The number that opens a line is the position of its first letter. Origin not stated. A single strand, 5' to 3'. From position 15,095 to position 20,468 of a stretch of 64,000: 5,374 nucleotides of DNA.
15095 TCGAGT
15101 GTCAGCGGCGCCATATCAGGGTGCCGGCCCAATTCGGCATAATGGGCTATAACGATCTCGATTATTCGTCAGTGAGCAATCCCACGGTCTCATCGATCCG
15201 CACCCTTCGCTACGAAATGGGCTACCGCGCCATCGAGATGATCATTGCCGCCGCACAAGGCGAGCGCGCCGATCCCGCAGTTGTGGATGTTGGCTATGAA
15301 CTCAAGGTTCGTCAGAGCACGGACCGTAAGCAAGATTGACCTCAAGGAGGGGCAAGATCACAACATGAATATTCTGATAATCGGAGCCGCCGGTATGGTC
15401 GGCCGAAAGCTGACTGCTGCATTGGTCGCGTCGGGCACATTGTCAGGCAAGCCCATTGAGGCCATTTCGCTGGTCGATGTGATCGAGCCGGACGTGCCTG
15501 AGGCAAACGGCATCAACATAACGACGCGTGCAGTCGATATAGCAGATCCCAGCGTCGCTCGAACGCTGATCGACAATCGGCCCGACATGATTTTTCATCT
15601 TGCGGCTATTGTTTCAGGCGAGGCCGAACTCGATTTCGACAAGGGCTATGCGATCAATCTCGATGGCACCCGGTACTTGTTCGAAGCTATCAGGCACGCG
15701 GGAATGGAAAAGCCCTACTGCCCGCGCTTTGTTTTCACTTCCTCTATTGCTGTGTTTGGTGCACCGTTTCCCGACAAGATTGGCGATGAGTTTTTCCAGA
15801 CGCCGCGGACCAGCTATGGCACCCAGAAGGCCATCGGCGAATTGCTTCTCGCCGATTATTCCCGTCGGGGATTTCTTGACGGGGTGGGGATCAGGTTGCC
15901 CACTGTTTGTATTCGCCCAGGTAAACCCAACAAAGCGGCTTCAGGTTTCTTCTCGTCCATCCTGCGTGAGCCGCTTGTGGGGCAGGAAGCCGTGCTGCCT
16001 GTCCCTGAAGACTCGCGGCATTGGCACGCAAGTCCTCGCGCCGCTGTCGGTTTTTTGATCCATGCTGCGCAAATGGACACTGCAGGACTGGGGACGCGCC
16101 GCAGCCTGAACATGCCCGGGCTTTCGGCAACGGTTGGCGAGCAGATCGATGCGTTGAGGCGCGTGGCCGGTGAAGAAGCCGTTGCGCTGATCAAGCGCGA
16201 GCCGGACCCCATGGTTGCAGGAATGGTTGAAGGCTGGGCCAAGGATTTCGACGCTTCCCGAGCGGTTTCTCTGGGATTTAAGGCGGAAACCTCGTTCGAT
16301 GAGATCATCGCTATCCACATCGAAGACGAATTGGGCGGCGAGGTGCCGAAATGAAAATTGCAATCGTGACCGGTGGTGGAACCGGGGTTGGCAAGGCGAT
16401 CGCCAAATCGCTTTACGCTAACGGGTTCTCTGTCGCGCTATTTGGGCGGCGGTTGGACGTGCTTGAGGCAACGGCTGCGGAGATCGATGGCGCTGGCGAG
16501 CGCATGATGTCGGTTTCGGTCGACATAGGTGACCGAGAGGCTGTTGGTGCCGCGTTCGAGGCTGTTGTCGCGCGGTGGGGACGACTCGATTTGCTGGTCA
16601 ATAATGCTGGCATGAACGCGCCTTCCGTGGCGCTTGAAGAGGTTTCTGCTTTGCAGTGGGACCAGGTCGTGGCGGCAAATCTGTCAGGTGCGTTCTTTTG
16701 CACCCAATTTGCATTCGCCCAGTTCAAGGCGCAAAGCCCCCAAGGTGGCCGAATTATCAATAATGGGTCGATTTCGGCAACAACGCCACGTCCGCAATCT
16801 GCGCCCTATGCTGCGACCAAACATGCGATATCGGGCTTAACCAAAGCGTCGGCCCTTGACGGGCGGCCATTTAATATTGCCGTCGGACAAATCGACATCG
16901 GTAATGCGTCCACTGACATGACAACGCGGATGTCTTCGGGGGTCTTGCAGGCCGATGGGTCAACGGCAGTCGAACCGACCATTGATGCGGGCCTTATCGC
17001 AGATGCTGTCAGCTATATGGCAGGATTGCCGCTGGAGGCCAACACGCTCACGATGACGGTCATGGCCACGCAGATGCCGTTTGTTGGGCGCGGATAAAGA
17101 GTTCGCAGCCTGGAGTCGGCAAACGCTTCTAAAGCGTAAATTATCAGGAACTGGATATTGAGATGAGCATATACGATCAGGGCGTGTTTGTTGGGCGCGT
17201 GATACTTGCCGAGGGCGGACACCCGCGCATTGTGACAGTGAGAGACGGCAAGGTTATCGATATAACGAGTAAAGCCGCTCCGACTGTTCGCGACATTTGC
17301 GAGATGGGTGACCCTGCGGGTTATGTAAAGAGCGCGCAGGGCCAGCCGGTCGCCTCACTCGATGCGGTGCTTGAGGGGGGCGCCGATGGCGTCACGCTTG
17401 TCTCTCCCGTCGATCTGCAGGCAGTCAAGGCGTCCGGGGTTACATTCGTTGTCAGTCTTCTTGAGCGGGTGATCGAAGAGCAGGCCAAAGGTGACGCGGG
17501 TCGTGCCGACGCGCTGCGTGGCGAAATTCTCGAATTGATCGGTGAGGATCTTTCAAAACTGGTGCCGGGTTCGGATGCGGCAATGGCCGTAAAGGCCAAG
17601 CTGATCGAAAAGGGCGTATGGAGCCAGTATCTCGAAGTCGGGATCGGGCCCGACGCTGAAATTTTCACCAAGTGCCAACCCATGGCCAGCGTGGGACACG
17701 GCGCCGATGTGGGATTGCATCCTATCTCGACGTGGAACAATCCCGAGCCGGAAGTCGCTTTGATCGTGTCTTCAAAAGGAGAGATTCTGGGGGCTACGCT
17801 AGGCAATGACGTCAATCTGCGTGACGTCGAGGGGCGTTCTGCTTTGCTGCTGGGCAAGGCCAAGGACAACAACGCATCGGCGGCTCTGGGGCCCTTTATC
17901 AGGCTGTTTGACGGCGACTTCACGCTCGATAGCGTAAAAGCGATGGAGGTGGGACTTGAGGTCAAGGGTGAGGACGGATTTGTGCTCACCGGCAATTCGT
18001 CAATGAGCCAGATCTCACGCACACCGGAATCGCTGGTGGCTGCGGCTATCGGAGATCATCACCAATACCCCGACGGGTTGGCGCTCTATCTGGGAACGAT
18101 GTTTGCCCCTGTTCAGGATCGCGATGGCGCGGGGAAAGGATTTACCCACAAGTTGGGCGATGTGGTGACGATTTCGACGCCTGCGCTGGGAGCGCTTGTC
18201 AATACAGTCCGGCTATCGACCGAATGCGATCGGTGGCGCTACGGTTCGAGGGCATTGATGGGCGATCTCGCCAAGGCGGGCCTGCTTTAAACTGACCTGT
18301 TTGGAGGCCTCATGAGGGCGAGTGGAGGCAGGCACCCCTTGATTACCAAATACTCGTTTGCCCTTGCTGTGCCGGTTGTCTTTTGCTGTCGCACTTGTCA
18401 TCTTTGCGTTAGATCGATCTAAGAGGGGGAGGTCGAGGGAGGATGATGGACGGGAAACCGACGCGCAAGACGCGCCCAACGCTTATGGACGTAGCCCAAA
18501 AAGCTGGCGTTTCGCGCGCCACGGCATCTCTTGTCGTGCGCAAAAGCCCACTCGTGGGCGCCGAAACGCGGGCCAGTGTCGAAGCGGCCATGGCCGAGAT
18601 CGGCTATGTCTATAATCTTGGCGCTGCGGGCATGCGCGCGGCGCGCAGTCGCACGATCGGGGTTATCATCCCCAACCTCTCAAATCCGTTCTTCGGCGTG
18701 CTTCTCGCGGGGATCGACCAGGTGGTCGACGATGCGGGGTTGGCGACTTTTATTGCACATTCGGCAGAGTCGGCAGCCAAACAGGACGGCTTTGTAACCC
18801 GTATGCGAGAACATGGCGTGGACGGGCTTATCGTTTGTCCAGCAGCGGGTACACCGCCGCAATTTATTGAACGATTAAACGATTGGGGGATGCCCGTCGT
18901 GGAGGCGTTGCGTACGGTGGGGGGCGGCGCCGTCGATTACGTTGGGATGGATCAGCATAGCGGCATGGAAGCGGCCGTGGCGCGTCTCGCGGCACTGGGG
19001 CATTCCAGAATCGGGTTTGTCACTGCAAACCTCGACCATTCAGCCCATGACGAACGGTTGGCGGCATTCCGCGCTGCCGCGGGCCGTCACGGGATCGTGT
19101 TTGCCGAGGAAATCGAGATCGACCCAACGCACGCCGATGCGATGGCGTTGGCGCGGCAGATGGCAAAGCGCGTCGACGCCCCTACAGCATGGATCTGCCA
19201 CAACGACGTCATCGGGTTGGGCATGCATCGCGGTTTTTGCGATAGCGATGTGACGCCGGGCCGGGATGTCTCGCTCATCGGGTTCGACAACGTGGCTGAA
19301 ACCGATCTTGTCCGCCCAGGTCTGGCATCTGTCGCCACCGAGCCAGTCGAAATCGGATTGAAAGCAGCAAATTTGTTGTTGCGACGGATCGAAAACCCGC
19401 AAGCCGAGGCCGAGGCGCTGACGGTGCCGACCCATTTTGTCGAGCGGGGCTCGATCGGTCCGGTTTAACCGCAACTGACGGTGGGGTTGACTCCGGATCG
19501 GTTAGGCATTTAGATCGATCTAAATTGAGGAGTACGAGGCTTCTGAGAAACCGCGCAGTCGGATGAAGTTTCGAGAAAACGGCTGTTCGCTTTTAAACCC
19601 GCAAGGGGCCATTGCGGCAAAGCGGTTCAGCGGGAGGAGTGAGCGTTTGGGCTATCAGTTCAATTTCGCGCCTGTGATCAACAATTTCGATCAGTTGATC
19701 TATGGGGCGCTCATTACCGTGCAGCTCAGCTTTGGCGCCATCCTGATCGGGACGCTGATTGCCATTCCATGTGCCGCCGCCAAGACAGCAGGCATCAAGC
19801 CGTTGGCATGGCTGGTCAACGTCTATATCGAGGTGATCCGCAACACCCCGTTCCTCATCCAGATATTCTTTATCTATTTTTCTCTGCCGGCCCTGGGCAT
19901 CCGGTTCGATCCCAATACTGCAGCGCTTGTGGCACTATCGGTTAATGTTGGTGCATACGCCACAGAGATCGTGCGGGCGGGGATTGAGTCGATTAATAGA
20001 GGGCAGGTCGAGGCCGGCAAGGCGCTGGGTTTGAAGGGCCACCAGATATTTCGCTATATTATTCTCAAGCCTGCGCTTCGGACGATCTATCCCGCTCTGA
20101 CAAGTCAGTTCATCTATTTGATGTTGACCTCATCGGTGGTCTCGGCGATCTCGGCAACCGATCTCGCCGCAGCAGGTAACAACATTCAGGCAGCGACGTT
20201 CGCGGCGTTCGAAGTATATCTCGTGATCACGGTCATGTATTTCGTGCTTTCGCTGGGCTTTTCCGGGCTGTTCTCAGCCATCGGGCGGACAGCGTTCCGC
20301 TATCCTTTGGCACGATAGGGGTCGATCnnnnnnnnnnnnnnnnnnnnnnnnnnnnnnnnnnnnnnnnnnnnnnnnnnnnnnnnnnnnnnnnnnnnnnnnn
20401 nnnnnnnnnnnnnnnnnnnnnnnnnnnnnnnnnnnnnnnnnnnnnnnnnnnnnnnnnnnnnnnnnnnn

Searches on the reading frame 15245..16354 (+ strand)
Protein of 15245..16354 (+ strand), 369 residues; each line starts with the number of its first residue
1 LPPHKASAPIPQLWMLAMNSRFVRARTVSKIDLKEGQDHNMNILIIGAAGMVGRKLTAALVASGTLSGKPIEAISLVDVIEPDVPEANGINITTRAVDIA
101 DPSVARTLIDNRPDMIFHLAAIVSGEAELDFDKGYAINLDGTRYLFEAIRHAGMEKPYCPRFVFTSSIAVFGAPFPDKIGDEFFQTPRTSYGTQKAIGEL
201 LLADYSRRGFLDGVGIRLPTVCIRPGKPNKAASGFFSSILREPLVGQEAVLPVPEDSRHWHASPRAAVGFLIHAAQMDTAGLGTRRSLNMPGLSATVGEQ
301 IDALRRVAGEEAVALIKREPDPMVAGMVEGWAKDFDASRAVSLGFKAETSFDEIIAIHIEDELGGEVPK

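Call 8: search_protein_families(library=pfam, proteins=[window:15245-16354:+], max_evalue=0.001)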
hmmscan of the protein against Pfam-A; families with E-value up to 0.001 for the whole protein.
window:15245-16354:+ (369 aa): 5 families
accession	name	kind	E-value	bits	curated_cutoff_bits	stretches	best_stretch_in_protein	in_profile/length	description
PF01370.27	Epimerase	-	7.3e-24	84.9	20.9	1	43-247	1-197/240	NAD dependent epimerase/dehydratase family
PF16363.11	GDP_Man_Dehyd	-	8.2e-15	55.5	27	1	44-207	1-169/332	GDP-mannose 4,6 dehydratase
PF01073.25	3Beta_HSD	-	6.3e-13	48.8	22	1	44-225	1-178/280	3-beta hydroxysteroid dehydrogenase/isomerase family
PF04321.23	RmlD_sub_bind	-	2.8e-11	43.5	27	1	41-205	1-139/287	RmlD substrate binding domain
PF07993.18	NAD_binding_4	-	0.00024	20.8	20.1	0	110-225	86-211/258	Male sterility protein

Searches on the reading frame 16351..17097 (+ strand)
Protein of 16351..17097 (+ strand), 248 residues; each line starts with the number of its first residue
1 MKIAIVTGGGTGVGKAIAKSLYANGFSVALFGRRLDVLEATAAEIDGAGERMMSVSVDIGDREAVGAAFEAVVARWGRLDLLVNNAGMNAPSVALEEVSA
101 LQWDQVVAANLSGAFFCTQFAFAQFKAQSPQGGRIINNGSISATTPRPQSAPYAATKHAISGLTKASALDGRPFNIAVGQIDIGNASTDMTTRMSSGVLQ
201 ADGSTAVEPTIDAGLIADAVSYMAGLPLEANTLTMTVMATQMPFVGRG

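Call 8: search_protein_families(library=pfam, proteins=[window:16351-17097:+], max_evalue=0.001)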
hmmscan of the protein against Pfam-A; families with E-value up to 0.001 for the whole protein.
window:16351-17097:+ (248 aa): 4 families
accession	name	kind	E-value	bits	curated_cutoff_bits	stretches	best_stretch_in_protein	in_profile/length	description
PF00106.31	adh_short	-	7.4e-49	166.3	26.6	1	2-195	1-191/195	short chain dehydrogenase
PF13561.12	adh_short_C2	-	2e-32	113.1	27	1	11-223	6-216/236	Enoyl-(Acyl carrier protein) reductase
PF08659.16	KR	-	1e-10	42.3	22.6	1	5-168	4-164/180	KR domain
PF08643.16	DUF1776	-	0.00088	19.2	25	0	94-203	107-216/294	Fungal family of unknown function (DUF1776)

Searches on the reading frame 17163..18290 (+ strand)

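Call 8: search_protein_families(library=pfam, proteins=[window:17163-18290:+], max_evalue=0.001)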
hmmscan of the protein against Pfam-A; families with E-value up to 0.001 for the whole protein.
window:17163-18290:+ (375 aa): 1 family
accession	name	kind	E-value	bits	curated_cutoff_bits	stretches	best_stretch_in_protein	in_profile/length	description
PF01557.24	FAA_hydrolase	-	4.8e-06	26.8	23.9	1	173-350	39-214/214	Fumarylacetoacetate (FAA) hydrolase C-terminal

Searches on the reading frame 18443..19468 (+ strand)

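Call 8: search_protein_families(library=pfam, proteins=[window:18443-19468:+], max_evalue=0.001)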
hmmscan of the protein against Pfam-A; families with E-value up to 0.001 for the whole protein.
window:18443-19468:+ (341 aa): 4 families
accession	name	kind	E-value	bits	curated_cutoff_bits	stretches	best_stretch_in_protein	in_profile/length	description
PF13377.12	Peripla_BP_3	-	3.7e-29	102.4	26.5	1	179-337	1-166/167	Periplasmic binding protein-like domain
PF00532.27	Peripla_BP_1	-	6.7e-25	88.6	22.2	1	70-334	2-279/281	Periplasmic binding proteins and sugar binding domain of LacI family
PF13407.12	Peripla_BP_4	-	3.4e-15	56.7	35.1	1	72-315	1-253/258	Periplasmic binding protein domain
PF00356.27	LacI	-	1.5e-13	50.7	27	1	13-57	1-45/46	Bacterial regulatory proteins, lacI family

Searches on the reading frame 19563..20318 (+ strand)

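Call 8: search_protein_families(library=pfam, proteins=[window:19563-20318:+], max_evalue=0.001)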
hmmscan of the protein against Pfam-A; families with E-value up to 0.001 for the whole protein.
window:19563-20318:+ (251 aa): 1 family
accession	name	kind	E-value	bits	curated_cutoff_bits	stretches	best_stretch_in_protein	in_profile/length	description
PF00528.27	BPD_transp_1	-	9.2e-20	71.6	26.4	1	70-242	8-180/184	Binding-protein-dependent transport system inner membrane component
